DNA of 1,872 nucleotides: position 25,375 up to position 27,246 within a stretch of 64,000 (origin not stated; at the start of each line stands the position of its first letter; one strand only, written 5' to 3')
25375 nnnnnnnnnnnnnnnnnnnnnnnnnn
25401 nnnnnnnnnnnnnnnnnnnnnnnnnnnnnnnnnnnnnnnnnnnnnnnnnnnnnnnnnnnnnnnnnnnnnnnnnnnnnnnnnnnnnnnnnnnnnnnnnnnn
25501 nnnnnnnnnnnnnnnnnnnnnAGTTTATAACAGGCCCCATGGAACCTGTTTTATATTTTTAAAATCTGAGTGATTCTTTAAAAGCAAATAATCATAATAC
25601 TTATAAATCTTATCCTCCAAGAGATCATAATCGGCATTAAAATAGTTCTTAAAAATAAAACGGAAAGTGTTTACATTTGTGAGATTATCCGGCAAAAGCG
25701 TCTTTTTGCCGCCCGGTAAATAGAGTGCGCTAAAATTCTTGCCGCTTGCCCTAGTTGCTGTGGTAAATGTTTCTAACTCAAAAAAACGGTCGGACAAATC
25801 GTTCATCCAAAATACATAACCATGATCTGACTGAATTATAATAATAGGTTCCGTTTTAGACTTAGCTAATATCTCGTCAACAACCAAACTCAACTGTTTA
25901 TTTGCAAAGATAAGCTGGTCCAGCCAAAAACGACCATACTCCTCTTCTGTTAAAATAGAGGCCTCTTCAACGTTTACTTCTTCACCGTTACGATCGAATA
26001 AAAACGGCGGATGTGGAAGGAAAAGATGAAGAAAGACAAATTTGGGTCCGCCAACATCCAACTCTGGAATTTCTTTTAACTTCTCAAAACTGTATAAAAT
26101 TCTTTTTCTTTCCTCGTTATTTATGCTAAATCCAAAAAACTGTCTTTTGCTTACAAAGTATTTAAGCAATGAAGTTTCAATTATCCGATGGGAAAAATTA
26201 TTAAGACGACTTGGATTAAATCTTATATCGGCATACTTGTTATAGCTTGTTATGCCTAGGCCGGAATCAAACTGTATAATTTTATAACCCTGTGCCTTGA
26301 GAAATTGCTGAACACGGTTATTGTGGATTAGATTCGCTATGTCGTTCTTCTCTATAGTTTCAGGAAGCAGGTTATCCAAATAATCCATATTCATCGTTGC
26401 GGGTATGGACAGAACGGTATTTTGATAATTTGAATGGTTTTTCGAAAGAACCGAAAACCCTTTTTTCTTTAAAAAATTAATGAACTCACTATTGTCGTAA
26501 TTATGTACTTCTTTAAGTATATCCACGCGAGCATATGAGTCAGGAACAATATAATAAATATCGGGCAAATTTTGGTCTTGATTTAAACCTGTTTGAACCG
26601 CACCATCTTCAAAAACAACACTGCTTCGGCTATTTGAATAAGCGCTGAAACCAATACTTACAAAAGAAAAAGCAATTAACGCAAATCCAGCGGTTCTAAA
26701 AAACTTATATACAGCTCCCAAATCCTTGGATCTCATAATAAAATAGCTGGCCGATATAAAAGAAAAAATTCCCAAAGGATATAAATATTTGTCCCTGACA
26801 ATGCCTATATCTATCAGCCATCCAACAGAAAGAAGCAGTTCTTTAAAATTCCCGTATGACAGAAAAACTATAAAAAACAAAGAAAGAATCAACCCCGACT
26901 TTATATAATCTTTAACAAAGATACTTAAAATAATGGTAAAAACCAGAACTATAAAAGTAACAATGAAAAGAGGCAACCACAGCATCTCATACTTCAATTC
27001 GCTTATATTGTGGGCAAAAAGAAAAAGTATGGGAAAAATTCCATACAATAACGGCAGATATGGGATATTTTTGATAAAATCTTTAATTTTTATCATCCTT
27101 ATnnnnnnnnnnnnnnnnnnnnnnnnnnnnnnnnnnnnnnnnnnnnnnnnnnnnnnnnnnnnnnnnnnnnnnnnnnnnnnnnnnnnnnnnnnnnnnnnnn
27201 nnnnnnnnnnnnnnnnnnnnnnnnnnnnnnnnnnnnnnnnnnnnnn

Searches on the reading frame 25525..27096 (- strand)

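Call 9: search_protein_families(library=pfam, proteins=[window:25525-27096:-], max_evalue=0.001)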
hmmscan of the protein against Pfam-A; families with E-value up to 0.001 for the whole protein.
window:25525-27096:- (523 aa): 0 families

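Call 39: search_protein_families(library=pfam, proteins=[window:25525-27096:-], max_evalue=1)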
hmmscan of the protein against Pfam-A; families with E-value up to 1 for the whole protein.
window:25525-27096:- (523 aa): 1 family
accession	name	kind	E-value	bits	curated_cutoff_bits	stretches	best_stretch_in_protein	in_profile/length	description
PF03698.18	UPF0180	-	0.099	13.3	25.4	0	261-278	11-28/77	Uncharacterised protein family (UPF0180)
